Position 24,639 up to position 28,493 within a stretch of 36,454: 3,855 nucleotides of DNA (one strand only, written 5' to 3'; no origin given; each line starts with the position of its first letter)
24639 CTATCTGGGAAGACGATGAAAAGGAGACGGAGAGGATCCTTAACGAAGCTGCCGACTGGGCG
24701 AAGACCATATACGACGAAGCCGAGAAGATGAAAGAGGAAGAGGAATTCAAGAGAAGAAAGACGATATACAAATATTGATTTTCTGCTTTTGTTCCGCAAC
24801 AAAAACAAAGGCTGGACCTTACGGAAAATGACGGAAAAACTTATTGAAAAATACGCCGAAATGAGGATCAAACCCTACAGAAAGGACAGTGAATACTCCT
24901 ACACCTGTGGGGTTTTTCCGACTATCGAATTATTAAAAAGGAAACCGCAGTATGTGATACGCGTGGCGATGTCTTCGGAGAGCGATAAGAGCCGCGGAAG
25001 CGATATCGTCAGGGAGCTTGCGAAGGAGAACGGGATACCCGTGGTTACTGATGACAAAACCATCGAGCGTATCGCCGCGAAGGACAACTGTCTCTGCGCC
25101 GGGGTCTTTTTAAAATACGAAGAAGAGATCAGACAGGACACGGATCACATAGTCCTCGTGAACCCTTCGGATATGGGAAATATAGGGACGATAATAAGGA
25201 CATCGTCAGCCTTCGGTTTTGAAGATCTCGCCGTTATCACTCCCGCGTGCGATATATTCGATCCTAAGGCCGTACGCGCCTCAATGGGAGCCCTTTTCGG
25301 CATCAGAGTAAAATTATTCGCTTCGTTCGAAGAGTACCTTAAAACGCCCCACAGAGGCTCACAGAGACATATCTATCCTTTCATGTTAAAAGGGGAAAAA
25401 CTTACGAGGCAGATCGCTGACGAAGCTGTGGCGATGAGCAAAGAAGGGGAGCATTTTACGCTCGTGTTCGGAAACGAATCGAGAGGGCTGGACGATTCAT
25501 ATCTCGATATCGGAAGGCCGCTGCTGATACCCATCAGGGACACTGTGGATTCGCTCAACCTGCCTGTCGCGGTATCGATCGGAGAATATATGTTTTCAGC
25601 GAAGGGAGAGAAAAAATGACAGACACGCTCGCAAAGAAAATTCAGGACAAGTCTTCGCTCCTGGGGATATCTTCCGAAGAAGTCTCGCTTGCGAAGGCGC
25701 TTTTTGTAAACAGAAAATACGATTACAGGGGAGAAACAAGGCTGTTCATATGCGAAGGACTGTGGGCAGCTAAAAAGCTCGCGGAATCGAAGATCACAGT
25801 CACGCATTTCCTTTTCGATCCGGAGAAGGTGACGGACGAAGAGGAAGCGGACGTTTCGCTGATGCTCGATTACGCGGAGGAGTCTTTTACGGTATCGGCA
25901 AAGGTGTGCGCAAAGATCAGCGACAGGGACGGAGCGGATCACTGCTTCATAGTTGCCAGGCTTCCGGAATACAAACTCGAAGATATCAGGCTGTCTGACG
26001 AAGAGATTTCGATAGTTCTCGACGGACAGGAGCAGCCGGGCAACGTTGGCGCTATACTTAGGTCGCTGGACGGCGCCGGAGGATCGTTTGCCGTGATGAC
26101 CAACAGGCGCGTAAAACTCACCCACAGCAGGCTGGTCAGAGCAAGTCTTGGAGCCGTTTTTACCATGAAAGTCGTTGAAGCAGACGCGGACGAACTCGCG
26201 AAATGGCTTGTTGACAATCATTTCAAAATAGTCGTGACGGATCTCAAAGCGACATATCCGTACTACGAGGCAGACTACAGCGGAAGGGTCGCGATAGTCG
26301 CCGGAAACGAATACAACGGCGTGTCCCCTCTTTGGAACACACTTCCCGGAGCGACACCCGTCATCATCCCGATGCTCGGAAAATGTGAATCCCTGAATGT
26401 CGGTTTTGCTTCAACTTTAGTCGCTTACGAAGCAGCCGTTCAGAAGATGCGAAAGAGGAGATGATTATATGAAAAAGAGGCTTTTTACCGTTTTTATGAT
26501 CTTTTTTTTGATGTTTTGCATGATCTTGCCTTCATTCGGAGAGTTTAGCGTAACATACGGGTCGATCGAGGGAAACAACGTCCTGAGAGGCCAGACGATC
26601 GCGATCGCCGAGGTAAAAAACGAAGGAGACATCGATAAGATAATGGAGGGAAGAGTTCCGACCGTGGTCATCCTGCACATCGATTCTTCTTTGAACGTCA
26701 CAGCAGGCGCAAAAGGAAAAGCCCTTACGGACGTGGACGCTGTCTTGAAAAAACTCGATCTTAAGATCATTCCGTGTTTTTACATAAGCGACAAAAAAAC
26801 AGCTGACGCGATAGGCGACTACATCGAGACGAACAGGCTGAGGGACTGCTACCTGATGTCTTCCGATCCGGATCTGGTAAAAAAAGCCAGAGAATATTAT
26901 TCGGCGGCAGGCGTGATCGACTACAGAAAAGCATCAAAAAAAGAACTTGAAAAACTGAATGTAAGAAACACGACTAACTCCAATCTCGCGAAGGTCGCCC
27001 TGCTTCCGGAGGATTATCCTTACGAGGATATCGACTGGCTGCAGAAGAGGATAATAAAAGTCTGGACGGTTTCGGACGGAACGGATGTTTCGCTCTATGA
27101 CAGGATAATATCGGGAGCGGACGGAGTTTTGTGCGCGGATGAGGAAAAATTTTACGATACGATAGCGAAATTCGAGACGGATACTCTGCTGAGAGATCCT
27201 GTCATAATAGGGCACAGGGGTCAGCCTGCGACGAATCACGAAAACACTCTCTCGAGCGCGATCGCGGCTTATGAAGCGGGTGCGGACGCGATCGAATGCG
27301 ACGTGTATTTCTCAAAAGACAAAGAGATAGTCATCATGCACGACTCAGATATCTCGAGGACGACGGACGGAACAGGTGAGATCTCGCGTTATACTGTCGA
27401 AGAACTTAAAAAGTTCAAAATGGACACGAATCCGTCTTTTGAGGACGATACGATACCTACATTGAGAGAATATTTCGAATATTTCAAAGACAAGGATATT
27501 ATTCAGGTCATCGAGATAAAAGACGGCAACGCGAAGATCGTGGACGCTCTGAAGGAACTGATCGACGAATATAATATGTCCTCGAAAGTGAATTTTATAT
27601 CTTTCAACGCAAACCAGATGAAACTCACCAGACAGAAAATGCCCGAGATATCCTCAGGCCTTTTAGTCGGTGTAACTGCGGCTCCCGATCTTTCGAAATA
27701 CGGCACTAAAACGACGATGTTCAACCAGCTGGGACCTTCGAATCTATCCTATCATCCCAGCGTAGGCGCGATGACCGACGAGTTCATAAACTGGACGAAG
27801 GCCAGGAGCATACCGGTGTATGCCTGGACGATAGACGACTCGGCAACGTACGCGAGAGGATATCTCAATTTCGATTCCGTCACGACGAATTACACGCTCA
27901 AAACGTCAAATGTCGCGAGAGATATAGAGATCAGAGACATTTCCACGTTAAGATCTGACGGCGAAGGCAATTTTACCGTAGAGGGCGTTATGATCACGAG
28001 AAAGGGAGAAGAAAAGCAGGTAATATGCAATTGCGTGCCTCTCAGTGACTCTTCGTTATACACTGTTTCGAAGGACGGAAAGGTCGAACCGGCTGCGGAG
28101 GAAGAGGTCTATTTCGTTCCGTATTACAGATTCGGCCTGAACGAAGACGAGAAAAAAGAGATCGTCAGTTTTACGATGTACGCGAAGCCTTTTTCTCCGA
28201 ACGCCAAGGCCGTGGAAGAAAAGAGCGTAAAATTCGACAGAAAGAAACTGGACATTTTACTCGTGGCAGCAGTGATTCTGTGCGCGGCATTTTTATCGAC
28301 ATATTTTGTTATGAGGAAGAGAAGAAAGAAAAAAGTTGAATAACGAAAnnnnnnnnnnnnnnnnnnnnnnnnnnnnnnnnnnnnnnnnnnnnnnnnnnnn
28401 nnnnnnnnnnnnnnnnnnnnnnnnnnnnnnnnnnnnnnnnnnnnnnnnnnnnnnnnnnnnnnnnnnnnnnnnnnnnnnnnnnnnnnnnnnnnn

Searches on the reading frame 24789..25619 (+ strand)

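Call 61: search_protein_families(library=pfam, proteins=[window:24789-25619:+], max_evalue=0.0001)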
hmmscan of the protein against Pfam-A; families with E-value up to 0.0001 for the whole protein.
window:24789-25619:+ (276 aa): 1 family
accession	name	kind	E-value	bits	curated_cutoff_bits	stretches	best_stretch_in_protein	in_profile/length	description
PF00588.24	SpoU_methylase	-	2.2e-27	96.3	29.7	1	120-264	3-139/142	SpoU rRNA Methylase family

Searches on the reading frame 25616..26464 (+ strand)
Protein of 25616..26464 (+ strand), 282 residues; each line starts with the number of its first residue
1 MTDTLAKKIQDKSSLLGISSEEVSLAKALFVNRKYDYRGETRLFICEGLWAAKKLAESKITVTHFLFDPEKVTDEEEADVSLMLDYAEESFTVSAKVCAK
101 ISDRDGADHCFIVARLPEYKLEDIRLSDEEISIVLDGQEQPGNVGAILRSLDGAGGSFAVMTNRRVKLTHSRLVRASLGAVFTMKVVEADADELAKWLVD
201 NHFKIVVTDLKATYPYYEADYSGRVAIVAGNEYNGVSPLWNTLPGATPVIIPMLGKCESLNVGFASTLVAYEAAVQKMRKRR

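Call 61: search_protein_families(library=pfam, proteins=[window:25616-26464:+], max_evalue=0.0001)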
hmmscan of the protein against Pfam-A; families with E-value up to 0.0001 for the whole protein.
window:25616-26464:+ (282 aa): 2 families
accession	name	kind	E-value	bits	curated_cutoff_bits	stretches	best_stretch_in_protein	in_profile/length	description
PF00588.24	SpoU_methylase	-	1.2e-25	90.7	29.7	1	131-271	2-142/142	SpoU rRNA Methylase family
PF22435.1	MRM3-like_sub_bind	-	2e-05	25.3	27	1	37-108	15-80/84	MRM3-like substrate binding domain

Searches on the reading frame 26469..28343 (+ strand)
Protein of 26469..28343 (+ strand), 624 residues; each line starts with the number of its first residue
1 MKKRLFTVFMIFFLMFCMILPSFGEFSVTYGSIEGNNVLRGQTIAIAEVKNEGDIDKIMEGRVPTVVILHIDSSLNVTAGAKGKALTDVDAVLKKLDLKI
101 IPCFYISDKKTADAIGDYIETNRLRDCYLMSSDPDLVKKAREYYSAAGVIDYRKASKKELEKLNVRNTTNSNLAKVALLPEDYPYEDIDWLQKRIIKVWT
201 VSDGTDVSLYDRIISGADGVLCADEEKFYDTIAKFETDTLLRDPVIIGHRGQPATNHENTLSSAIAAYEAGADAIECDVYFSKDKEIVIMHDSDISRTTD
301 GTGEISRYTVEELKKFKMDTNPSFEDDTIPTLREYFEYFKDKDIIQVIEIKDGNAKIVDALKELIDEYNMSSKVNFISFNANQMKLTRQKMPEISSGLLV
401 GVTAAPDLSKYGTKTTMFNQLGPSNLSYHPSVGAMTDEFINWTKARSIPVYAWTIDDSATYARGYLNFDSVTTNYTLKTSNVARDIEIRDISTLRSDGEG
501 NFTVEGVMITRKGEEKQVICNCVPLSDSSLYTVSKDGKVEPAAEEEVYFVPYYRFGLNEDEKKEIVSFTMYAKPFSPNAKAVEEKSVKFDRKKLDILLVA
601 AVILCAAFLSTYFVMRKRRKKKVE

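Call 61: search_protein_families(library=pfam, proteins=[window:26469-28343:+], max_evalue=0.0001)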
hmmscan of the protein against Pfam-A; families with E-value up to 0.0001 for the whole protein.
window:26469-28343:+ (624 aa): 1 family
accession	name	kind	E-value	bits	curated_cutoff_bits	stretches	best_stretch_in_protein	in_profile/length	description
PF03009.23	GDPD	-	4e-34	119.3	23.6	1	249-462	1-227/244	Glycerophosphoryl diester phosphodiesterase family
